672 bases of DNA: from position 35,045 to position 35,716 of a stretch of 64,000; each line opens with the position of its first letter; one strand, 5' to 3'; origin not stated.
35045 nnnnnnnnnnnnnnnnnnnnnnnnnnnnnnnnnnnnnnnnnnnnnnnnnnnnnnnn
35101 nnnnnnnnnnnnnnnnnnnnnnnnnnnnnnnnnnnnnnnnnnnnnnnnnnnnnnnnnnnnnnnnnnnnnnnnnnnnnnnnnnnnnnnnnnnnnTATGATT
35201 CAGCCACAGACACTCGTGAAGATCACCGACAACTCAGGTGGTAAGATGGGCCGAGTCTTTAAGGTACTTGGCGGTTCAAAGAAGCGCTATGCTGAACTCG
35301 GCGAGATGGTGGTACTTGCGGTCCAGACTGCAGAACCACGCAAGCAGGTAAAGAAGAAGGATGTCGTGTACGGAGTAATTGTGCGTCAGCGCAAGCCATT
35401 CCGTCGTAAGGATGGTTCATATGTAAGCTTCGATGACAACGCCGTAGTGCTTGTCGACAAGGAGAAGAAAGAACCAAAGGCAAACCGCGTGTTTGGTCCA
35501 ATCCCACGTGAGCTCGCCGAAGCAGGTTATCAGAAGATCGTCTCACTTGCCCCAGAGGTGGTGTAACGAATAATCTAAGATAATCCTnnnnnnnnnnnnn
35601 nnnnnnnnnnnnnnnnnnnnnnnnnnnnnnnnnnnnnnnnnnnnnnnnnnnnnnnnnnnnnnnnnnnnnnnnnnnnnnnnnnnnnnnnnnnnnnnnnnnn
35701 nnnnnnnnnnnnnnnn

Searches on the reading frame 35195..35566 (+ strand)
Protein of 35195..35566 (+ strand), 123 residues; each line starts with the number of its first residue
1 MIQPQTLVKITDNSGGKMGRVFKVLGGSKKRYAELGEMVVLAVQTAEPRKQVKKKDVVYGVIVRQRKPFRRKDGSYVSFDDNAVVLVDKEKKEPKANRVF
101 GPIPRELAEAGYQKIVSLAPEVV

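Call 83: search_protein_families(library=pfam, proteins=[window:35195-35566:+], max_evalue=0.001)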
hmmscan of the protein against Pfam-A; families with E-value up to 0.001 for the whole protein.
window:35195-35566:+ (123 aa): 1 family
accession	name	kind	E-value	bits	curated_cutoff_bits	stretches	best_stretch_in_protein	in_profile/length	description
PF00238.24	Ribosomal_L14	-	2.8e-45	153.6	23.6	1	1-123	1-122/122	Ribosomal protein L14p/L23e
